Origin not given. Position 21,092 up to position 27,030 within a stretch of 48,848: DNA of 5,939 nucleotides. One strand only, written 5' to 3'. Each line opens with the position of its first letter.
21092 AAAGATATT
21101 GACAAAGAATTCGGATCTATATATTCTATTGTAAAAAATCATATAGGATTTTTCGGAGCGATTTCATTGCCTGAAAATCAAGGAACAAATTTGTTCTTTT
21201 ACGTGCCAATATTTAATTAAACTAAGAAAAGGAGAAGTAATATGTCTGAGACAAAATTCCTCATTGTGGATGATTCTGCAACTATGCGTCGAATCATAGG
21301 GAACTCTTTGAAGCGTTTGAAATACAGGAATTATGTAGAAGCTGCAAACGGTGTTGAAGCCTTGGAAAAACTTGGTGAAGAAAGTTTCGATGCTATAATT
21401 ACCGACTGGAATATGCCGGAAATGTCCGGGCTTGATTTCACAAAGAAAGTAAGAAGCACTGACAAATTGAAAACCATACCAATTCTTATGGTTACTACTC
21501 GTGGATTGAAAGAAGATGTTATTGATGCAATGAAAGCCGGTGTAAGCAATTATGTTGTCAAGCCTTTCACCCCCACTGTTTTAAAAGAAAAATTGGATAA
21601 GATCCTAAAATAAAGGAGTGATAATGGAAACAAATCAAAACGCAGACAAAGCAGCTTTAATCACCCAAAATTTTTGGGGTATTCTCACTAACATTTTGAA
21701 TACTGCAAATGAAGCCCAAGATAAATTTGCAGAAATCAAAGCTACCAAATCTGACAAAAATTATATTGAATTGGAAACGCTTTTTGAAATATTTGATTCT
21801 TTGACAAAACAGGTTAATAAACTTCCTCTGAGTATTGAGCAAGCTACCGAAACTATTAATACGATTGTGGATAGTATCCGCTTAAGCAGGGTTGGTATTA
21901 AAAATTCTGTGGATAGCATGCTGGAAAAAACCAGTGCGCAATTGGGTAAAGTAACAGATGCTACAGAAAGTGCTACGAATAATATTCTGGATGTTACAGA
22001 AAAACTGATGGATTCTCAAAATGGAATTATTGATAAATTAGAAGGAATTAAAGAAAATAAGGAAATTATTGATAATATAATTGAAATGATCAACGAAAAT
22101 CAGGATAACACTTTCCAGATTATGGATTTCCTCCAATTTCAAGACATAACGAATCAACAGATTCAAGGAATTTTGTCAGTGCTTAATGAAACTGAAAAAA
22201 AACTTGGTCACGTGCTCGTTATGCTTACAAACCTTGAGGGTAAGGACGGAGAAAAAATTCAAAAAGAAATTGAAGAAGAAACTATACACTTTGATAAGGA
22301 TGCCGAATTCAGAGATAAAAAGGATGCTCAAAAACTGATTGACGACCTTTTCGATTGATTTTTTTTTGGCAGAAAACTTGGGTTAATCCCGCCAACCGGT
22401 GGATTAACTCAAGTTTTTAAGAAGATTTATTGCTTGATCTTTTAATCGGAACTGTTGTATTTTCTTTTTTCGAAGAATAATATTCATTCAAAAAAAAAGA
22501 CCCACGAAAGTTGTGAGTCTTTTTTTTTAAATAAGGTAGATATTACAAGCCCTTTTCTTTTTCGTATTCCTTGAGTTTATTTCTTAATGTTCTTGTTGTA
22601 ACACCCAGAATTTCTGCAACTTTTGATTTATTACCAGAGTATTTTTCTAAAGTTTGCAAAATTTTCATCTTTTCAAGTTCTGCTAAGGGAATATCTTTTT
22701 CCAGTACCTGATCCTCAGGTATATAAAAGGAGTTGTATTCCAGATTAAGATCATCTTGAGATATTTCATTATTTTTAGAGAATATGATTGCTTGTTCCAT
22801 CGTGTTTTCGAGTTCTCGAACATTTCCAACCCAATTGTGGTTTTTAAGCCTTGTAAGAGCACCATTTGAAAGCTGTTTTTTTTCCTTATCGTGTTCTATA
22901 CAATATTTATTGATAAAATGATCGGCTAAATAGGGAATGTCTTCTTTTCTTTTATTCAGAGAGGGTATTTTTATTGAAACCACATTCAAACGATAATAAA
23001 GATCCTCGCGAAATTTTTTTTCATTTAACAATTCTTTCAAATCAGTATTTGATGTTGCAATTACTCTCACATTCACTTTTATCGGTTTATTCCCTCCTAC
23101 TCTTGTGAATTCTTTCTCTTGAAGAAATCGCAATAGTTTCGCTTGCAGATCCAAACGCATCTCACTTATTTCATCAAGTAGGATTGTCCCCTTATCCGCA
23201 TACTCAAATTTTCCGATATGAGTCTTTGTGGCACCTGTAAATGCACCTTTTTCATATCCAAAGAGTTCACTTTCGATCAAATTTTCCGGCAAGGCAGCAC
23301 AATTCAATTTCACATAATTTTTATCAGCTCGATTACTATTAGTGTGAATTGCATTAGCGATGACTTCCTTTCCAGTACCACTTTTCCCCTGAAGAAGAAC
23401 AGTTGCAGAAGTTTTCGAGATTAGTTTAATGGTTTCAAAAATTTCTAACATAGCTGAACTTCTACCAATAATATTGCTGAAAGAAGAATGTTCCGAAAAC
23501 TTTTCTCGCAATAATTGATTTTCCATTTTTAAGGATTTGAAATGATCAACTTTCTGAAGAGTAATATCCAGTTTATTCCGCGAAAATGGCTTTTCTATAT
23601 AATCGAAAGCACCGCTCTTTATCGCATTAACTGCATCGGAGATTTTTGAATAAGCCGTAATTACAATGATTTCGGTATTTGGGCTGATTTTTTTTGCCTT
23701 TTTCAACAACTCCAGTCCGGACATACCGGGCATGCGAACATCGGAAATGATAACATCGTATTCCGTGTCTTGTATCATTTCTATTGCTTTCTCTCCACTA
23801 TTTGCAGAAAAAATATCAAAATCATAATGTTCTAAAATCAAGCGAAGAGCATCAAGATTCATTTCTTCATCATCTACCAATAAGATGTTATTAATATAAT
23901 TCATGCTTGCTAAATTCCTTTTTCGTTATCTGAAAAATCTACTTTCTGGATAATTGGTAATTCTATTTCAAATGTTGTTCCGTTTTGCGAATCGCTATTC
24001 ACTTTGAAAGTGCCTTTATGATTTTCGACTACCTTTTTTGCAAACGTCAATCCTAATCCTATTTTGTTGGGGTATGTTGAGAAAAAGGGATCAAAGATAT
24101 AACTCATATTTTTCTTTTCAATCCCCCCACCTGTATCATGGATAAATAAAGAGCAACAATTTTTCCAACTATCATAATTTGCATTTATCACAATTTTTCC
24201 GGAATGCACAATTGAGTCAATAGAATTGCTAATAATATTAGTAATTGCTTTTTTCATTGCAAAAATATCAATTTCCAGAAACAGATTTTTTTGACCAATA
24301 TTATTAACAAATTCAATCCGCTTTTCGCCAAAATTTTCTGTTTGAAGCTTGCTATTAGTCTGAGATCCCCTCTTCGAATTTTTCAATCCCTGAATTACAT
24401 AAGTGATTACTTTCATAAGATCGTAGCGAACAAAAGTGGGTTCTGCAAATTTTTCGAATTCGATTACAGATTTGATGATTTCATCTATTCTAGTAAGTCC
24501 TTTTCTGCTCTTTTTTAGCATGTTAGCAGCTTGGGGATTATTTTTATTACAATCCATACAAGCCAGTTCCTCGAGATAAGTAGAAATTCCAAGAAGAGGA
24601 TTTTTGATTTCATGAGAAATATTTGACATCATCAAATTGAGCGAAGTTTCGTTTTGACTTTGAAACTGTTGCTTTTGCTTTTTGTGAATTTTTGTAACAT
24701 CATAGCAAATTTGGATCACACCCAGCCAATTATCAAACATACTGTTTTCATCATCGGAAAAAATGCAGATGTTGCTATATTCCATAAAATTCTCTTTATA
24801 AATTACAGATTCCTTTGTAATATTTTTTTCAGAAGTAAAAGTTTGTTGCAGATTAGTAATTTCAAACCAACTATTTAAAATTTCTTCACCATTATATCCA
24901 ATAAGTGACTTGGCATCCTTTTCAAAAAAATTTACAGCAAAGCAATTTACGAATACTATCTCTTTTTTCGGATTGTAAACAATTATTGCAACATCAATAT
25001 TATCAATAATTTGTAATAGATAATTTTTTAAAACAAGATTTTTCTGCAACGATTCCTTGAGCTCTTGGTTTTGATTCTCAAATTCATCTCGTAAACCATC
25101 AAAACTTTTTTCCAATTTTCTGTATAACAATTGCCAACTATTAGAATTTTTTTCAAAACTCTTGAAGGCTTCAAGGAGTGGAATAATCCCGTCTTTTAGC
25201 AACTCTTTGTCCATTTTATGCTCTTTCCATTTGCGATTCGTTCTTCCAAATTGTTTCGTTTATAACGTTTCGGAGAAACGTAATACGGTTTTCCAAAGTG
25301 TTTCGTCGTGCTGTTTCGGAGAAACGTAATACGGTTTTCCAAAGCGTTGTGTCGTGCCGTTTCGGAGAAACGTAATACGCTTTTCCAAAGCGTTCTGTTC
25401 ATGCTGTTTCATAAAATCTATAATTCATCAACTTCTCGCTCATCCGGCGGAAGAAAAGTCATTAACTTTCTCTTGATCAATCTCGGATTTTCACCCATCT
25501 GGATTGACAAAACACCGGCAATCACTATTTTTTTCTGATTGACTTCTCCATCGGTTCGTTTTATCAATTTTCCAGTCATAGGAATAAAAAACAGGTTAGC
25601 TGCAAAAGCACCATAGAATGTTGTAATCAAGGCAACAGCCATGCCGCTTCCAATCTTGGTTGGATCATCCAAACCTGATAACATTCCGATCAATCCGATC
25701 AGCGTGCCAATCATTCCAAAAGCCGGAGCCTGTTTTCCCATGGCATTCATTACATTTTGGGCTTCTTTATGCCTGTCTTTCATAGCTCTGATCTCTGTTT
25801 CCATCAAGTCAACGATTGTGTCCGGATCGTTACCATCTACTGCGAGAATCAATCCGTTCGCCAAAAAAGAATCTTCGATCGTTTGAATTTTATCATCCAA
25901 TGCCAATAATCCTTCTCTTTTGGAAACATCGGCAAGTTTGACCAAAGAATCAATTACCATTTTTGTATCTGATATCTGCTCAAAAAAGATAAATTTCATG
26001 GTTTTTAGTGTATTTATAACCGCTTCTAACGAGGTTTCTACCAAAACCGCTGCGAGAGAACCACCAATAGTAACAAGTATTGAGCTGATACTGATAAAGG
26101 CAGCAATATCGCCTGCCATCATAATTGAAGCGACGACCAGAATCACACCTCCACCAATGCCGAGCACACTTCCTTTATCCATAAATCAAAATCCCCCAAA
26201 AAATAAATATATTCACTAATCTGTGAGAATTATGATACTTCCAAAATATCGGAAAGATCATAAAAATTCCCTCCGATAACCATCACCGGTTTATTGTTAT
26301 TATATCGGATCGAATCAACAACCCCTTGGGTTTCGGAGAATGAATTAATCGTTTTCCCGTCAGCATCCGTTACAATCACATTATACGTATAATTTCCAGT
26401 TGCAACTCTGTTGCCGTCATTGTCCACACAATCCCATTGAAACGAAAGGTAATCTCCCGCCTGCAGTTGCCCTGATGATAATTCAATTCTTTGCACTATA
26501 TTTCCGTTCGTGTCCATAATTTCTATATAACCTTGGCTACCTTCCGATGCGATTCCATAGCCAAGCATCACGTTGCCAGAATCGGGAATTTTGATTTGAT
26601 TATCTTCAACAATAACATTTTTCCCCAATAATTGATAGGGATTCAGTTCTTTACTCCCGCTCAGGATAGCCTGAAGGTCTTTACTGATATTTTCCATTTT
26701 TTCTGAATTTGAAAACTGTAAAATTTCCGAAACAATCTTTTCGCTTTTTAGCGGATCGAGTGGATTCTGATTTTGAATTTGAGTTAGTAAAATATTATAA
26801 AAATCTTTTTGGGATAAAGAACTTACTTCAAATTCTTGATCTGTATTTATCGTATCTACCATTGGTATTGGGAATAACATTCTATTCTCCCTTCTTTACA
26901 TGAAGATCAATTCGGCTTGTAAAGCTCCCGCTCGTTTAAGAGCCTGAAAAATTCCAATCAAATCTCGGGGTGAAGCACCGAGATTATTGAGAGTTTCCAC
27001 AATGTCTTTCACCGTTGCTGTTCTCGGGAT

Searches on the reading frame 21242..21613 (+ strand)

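Call 6: search_protein_families(library=pfam, proteins=[window:21242-21613:+], max_evalue=0.00001)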
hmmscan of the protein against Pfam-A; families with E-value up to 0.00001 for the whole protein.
window:21242-21613:+ (123 aa): 1 family
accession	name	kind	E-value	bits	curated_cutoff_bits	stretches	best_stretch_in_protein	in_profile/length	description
PF00072.30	Response_reg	-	1.8e-29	102.6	30.2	1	7-118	2-110/111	Response regulator receiver domain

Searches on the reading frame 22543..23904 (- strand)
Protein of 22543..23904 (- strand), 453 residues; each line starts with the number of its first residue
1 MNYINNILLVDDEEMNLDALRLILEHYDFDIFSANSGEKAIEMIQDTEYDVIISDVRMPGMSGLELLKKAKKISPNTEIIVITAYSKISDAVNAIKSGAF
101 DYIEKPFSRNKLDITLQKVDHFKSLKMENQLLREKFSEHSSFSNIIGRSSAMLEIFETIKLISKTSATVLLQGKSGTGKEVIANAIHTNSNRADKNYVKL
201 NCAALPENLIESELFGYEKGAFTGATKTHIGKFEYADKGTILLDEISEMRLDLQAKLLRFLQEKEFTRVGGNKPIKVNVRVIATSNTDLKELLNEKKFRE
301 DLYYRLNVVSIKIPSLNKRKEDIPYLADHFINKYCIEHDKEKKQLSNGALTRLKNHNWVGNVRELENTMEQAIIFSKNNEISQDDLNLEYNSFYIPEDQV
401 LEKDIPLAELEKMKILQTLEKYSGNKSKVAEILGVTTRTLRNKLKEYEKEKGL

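Call 16: search_protein_families(library=pfam, proteins=[window:22543-23904:-], max_evalue=0.00001)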
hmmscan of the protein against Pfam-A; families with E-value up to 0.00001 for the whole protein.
window:22543-23904:- (453 aa): 7 families
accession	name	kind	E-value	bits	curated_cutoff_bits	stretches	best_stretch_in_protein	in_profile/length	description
PF00158.32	Sigma54_activat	-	2.4e-71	239.3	20.2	1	145-311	1-167/168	Sigma-54 interaction domain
PF00072.30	Response_reg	-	1.1e-31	109.7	30.2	1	7-113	1-107/111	Response regulator receiver domain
PF25601.1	AAA_lid_14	-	2.5e-24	85.3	27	1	318-391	2-75/87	AAA+ ATPase lid domain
PF14532.12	Sigma54_activ_2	-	6.3e-21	75.5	25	1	146-316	1-138/138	Sigma-54 interaction domain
PF02954.25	HTH_8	-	2.7e-14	53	22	1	407-447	2-42/42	Bacterial regulatory protein, Fis family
PF07728.20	AAA_5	-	1.3e-09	38.6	22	1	169-289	2-125/139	AAA domain (dynein-related subfamily)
PF07724.20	AAA_2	-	3.2e-06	27.7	27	1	166-298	3-136/166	AAA domain (Cdc48 subfamily)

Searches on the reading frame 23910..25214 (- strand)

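Call 16: search_protein_families(library=pfam, proteins=[window:23910-25214:-], max_evalue=0.00001)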
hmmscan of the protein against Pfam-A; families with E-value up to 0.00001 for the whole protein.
window:23910-25214:- (434 aa): 2 families
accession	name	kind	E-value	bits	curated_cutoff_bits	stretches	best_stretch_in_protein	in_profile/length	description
PF02518.31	HATPase_c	-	6.6e-17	62.4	26.4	1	319-421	5-109/111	Histidine kinase-, DNA gyrase B-, and HSP90-like ATPase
PF00512.31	HisKA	-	8.9e-12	45.3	26.9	1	192-256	2-63/66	His Kinase A (phospho-acceptor) domain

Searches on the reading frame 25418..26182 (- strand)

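Call 16: search_protein_families(library=pfam, proteins=[window:25418-26182:-], max_evalue=0.00001)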
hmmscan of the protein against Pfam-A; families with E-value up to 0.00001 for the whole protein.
window:25418-26182:- (254 aa): 1 family
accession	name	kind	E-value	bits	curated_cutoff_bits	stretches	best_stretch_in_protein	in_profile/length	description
PF01618.21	MotA_ExbB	-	7.5e-30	103.7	22.9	1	100-217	3-125/127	MotA/TolQ/ExbB proton channel family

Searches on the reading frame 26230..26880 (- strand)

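Call 16: search_protein_families(library=pfam, proteins=[window:26230-26880:-], max_evalue=0.00001)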
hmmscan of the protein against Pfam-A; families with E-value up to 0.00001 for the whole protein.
window:26230-26880:- (216 aa): 2 families
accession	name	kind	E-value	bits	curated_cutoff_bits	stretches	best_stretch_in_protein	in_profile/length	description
PF13860.13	FlgD_ig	-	4.5e-12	46.2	27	1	102-173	10-78/79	FlgD Ig-like domain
PF03963.19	FlgD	-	1.8e-10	41.3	27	1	19-70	23-74/75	Flagellar hook capping protein - N-terminal region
